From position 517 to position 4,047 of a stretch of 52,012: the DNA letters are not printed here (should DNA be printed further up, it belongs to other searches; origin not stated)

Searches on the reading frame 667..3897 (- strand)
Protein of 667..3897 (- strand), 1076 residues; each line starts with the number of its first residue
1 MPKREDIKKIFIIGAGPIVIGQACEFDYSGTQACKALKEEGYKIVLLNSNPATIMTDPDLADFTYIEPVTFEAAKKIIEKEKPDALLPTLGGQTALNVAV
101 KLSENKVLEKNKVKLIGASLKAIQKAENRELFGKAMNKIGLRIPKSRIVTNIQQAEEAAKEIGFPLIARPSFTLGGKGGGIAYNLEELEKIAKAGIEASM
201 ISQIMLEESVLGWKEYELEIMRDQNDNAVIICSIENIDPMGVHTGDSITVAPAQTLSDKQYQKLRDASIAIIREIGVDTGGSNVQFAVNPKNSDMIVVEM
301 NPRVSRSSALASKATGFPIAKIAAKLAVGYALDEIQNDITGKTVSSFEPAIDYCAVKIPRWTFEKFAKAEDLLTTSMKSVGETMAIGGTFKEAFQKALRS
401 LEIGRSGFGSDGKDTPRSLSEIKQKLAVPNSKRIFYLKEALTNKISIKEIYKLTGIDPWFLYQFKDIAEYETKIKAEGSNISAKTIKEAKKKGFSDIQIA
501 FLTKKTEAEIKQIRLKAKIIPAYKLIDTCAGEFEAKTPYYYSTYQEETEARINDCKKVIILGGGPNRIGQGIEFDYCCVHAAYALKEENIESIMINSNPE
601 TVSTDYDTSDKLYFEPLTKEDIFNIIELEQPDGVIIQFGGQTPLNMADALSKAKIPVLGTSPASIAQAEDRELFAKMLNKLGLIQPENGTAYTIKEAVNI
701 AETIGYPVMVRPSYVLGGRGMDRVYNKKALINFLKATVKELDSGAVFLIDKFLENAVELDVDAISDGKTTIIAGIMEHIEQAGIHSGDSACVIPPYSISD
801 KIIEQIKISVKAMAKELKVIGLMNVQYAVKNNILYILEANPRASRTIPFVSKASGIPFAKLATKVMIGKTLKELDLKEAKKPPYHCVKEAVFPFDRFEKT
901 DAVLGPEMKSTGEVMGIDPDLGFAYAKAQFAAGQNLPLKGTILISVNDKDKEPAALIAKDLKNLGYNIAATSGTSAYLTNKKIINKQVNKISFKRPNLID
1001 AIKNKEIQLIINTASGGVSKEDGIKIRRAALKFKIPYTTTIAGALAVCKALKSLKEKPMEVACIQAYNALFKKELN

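Call 66: search_protein_families(library=pfam, proteins=[window:667-3897:-], max_evalue=0.00001)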
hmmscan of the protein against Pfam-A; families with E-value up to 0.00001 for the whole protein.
window:667-3897:- (1076 aa): 10 families
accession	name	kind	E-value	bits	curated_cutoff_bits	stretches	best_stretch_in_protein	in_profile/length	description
PF02786.22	CPSase_L_D2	-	6e-107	356.4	19.8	2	129-334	2-210/211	Carbamoyl-phosphate synthase L chain, ATP binding domain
PF25596.1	CPSase_L_D1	-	1.2e-98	325.6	27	2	555-666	2-117/118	Carbamoyl phosphate synthase preATP-grasp domain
PF02787.25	CPSase_L_D3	-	5.4e-27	94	26.6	1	424-503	1-80/80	Carbamoyl-phosphate synthetase large chain, oligomerisation domain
PF02142.27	MGS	-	6.9e-21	74.6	24.1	1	957-1039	5-94/94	MGS-like domain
PF02222.28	ATP-grasp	-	1.6e-16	60.9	27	2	677-843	2-163/179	ATP-grasp domain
PF15632.11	ATPgrasp_Ter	-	5.7e-10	39.5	29.1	1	810-872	53-112/131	ATP-grasp in the biosynthetic pathway with Ter operon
PF07478.18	Dala_Dala_lig_C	-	7.2e-10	39.2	24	1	696-863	27-200/204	D-ala D-ala ligase C-terminus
PF13535.11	ATP-grasp_4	-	1.6e-07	31.6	27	0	192-303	41-151/160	ATP-grasp domain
PF08442.15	ATP-grasp_2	-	7.2e-06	26.2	29.5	0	136-235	11-127/202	ATP-grasp domain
PF02655.19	ATP-grasp_3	-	8.3e-06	26.4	23.2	0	669-843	2-157/160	ATP-grasp domain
